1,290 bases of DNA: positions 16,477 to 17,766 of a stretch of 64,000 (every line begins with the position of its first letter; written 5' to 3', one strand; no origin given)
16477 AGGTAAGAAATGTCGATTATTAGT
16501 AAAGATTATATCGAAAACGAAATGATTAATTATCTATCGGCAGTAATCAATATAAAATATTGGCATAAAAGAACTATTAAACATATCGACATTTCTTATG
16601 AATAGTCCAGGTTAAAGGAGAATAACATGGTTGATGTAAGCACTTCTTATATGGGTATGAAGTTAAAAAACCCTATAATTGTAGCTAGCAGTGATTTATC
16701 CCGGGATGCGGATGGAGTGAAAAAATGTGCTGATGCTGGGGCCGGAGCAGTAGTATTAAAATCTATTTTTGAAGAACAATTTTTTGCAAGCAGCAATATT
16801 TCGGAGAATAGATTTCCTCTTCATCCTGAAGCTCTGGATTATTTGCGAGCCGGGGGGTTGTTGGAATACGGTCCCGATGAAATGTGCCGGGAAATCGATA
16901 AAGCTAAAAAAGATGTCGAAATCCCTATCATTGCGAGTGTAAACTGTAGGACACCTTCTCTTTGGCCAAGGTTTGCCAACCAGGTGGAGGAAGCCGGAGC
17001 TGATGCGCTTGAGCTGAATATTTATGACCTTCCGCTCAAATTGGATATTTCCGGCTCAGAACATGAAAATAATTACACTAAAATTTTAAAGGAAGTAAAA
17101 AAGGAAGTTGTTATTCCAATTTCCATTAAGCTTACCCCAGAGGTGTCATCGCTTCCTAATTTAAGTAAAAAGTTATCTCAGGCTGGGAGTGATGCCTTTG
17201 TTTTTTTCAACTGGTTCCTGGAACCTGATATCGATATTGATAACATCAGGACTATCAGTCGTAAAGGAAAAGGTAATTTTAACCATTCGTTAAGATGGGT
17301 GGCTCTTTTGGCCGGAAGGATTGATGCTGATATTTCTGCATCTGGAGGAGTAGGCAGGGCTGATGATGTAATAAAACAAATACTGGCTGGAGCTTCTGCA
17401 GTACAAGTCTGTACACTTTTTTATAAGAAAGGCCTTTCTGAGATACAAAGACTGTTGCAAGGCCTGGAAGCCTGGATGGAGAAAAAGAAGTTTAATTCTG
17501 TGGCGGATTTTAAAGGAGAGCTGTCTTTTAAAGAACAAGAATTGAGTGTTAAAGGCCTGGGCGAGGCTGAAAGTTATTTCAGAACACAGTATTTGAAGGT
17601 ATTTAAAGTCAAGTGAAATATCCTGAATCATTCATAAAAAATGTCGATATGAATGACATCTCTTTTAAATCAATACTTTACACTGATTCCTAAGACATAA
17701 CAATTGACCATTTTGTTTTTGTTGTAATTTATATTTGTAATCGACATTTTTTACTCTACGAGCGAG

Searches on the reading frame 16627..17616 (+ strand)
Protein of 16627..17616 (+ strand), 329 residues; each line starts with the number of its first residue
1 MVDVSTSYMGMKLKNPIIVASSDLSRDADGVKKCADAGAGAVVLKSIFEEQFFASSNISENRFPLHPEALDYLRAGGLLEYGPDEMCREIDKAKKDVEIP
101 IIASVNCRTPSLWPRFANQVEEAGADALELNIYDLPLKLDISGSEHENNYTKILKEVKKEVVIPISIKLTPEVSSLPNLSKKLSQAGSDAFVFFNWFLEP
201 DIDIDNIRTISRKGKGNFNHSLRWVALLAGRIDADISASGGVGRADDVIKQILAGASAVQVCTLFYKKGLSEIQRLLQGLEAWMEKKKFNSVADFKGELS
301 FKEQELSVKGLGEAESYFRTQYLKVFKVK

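Call 11: search_protein_families(library=pfam, proteins=[window:16627-17616:+])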
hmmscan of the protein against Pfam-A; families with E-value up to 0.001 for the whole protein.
window:16627-17616:+ (329 aa): 2 families
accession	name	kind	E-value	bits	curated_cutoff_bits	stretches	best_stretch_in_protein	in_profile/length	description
PF01180.27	DHO_dh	-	7.6e-21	75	27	1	5-284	3-291/291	Dihydroorotate dehydrogenase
PF00977.27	His_biosynth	-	0.0008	19.4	23.6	0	225-269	182-226/228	Histidine biosynthesis protein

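Call 75: find_homologous_proteins(query=window:16627-17616:+, max_evalue=1e-60)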
Query window:16627-17616:+ (329 aa): 3780 proteins with E <= 1e-60 among 8000 candidates; the best 120 are listed.
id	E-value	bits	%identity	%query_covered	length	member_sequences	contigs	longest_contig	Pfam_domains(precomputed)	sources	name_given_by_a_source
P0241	7.3e-206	700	96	100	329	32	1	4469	PF01180.28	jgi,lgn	jgi:dihydroorotate dehydrogenase (fumarate)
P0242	8.1e-176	602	81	100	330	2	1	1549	PF01180.28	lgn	-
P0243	7.1e-146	503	66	99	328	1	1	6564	PF01180.28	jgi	jgi:dihydroorotate dehydrogenase (fumarate)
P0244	3.1e-144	498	66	99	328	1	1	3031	PF01180.28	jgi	jgi:dihydroorotate dehydrogenase (fumarate)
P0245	7.6e-143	493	66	99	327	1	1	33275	PF01180.28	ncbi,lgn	-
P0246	2.8e-142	492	65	99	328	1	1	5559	PF01180.28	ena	-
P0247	1.4e-139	483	64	99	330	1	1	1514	PF01180.28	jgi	jgi:dihydroorotate dehydrogenase (fumarate)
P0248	3.2e-139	481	63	99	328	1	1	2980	PF01180.28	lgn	-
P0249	8.7e-139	480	64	100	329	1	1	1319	PF01180.28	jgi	jgi:dihydroorotate dehydrogenase (fumarate)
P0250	2.1e-138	479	63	100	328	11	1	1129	PF01180.28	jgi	-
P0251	7.6e-138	477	63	98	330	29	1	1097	PF01180.28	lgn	-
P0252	2.0e-137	476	63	99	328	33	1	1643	PF01180.28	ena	-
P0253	6.2e-137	474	65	99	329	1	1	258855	PF01180.28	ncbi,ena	-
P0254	6.9e-137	474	64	99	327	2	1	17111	PF01180.28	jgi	-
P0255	9.3e-137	473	65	97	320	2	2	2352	PF01180.28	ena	-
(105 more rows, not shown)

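Call 76: find_encoding_contigs(protein=P0241, flank=700, max_places=2)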
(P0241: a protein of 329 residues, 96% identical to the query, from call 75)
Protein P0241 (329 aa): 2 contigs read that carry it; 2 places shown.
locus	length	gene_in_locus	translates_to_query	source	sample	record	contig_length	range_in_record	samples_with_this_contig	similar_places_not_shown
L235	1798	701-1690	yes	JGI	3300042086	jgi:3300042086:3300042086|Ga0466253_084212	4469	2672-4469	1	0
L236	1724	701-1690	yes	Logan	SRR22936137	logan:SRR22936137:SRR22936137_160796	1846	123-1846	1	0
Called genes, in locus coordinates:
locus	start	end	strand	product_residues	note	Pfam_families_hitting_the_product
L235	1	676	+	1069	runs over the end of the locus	PF02012:BNR (faint), PF15902:Sortilin-Vps10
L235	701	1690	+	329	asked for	PF01180:DHO_dh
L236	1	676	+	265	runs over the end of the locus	?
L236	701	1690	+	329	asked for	PF01180:DHO_dh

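Call 77: find_encoding_contigs(protein=P0242, flank=700, max_places=2)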
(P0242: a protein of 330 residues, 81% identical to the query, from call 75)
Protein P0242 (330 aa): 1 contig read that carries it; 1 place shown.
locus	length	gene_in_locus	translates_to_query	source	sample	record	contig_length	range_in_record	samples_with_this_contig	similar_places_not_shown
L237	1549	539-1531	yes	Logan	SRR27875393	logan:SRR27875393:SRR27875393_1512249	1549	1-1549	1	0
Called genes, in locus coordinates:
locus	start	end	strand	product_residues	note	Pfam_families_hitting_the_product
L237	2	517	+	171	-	?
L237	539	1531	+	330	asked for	PF01180:DHO_dh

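Call 78: find_encoding_contigs(protein=P0243, flank=700, max_places=2)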
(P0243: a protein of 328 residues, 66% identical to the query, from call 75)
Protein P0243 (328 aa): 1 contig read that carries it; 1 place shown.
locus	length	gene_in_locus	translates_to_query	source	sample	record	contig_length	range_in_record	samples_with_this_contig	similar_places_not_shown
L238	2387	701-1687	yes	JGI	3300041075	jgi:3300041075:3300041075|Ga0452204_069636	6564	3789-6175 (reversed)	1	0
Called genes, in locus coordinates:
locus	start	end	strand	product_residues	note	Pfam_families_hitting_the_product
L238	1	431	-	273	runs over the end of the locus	?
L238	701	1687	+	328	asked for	PF01180:DHO_dh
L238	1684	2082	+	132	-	PF13291:ACT_4 (faint), PF13840:ACT_7 (faint), PF19571:ACT_8 (weak), PF01842:ACT (weak), PF22629:ACT_AHAS_ss (weak)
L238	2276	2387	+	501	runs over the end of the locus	PF07690:MFS_1, PF00854:PTR2 (weak)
